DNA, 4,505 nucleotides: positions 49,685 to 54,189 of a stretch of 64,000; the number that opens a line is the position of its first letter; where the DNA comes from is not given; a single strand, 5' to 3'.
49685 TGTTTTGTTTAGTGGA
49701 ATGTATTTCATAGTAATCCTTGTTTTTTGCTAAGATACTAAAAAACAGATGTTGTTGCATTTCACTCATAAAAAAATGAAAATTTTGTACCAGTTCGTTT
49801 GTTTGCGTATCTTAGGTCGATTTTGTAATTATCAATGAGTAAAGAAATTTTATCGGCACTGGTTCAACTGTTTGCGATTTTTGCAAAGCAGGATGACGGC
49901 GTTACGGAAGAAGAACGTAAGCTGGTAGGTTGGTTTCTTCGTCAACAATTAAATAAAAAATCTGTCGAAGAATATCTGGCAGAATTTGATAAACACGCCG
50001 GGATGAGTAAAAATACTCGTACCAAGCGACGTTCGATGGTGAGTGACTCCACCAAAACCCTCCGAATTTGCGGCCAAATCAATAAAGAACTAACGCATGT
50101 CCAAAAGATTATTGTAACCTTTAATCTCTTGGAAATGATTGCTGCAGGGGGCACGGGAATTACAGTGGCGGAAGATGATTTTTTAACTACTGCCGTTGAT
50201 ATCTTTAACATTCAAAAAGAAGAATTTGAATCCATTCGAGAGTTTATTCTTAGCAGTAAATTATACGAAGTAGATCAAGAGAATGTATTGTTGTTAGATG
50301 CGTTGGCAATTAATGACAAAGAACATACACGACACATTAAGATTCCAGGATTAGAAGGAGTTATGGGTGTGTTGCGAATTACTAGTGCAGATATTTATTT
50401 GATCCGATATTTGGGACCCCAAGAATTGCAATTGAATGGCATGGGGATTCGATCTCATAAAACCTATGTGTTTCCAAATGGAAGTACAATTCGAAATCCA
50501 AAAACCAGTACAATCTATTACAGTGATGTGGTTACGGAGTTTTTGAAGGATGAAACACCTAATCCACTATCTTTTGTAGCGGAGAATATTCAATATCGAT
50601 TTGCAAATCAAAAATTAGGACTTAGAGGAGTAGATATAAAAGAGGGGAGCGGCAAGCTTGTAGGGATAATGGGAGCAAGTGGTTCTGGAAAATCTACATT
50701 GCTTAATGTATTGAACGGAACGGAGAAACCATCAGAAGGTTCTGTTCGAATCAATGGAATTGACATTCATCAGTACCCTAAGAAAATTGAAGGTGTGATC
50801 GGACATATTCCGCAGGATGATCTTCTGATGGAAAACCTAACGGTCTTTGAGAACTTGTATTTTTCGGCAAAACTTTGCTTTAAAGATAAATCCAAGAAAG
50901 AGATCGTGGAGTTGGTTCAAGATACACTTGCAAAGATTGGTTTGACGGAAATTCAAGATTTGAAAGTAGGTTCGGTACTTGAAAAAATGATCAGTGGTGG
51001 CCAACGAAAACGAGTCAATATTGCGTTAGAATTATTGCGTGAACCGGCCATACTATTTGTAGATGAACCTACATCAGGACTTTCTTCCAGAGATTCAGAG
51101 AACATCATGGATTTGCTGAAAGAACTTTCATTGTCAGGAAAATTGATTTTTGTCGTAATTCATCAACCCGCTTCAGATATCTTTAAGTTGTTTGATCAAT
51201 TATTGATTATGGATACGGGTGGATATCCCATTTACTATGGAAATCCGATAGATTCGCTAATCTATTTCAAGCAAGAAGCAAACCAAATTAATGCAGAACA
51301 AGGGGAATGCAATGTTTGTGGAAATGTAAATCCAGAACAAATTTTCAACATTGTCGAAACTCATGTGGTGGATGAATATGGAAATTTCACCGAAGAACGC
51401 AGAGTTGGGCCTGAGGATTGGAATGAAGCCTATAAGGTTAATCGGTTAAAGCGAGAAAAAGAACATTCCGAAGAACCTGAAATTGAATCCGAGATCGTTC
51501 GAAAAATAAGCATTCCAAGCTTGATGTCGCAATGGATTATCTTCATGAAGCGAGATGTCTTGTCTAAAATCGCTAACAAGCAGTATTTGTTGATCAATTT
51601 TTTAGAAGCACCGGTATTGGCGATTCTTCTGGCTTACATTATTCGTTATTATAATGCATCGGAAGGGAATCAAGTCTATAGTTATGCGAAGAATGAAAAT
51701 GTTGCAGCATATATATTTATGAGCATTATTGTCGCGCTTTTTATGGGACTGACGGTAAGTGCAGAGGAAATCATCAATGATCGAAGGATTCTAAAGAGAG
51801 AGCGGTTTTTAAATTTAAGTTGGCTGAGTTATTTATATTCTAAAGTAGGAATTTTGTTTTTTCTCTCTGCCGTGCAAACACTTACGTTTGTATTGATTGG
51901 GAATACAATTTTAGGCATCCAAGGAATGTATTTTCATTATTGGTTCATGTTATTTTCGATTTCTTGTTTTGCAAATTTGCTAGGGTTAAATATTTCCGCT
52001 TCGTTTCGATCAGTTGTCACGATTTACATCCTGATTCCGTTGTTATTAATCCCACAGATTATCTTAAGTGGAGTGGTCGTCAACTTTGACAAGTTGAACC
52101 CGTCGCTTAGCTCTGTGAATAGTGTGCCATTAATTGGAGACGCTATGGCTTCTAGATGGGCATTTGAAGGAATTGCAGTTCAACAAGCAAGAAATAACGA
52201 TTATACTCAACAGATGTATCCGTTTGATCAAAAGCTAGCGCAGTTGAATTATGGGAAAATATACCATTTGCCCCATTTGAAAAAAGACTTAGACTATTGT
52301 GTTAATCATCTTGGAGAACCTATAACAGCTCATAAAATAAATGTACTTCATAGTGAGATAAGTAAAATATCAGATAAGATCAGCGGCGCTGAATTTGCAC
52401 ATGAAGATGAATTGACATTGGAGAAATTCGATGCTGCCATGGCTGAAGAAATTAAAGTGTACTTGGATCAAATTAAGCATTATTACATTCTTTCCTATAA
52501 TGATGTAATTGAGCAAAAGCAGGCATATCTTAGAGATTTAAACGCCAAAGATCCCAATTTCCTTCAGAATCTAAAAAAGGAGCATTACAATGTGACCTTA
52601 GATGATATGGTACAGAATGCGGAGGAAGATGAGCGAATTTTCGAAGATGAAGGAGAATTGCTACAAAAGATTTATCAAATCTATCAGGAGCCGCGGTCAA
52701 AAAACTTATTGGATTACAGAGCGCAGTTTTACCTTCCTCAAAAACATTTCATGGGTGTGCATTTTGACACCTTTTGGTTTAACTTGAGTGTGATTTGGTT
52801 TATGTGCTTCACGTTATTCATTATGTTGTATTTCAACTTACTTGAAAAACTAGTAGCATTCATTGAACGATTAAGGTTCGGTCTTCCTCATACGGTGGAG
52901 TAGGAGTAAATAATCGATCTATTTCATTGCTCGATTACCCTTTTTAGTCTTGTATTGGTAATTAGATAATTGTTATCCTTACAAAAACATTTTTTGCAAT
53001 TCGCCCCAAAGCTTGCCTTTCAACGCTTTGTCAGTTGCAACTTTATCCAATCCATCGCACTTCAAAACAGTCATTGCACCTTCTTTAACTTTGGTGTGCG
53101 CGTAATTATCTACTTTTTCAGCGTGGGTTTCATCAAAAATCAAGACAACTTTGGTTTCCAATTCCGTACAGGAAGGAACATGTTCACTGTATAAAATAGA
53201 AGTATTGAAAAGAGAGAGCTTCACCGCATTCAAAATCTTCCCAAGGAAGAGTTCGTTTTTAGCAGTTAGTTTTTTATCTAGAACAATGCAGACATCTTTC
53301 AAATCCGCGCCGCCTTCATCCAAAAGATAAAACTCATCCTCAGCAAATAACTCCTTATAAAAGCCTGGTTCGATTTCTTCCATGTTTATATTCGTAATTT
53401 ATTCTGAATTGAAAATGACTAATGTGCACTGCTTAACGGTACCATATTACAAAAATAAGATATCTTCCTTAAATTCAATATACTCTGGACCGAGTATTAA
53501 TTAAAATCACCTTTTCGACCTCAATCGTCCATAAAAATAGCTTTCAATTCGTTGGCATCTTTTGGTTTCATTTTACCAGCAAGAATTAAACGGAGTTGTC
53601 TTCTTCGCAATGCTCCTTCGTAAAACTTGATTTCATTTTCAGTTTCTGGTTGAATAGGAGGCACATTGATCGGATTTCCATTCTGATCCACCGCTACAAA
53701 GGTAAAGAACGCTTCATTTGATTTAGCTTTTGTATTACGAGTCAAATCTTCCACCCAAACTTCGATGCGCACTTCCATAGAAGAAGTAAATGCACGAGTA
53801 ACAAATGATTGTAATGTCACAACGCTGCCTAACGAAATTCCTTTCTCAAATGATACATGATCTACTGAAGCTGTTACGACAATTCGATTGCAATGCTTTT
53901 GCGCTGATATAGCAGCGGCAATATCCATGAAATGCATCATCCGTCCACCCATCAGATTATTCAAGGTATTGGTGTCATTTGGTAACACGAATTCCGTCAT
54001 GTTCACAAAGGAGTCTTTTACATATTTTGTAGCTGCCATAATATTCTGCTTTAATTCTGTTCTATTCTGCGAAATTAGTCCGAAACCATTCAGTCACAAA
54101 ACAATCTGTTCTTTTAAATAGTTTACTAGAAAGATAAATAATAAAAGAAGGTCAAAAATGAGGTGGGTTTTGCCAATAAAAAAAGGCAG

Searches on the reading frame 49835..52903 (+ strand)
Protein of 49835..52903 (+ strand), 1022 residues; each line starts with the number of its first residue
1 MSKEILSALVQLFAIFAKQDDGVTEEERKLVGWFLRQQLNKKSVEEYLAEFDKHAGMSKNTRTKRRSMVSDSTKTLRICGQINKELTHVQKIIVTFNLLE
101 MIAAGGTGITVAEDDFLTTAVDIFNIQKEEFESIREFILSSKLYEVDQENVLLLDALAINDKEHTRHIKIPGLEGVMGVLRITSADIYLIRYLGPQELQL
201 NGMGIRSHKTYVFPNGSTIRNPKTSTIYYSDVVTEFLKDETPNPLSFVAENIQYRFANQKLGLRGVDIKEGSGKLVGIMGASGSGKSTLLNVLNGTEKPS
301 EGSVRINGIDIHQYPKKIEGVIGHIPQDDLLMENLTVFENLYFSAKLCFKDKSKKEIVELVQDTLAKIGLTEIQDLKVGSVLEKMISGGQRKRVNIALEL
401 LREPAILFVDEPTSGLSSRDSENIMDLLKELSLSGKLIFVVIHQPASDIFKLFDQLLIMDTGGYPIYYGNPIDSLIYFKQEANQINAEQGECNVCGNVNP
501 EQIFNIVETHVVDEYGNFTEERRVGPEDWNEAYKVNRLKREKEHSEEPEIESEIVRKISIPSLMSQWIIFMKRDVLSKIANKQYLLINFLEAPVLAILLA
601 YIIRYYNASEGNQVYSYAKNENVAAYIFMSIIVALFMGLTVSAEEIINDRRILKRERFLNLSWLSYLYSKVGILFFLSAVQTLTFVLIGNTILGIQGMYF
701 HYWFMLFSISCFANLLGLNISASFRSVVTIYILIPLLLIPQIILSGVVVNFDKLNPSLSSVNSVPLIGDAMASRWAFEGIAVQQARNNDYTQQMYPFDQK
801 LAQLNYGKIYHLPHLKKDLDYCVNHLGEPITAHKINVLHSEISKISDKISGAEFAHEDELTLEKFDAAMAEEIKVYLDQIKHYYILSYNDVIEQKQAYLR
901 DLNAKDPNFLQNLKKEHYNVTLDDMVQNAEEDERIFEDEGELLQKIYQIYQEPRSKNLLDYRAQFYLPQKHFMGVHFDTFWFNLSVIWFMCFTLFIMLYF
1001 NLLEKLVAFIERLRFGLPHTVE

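Call 19: search_protein_families(library=pfam, proteins=[window:49835-52903:+], max_evalue=0.001)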
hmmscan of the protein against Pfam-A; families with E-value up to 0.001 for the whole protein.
window:49835-52903:+ (1022 aa): 4 families
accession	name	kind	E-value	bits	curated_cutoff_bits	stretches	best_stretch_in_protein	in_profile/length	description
PF00005.33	ABC_tran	-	1.4e-30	107.1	25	1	264-414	2-137/137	ABC transporter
PF01061.29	ABC2_membrane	-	1.1e-19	71.3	26.9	1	566-757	2-189/211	ABC-2 type transporter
PF05099.18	TerB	-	1.1e-05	26.2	24.4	1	8-135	3-117/118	Tellurite resistance protein TerB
PF19055.6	ABC2_membrane_7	-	0.00049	19.5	22.7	0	443-478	1-36/410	ABC-2 type transporter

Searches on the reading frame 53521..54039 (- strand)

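Call 19: search_protein_families(library=pfam, proteins=[window:53521-54039:-], max_evalue=0.001)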
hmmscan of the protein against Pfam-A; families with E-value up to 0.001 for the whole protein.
window:53521-54039:- (172 aa): 1 family
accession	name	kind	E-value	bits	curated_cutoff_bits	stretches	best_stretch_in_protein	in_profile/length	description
PF03061.28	4HBT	-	4.2e-16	59.5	20.6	1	27-99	2-75/79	Thioesterase superfamily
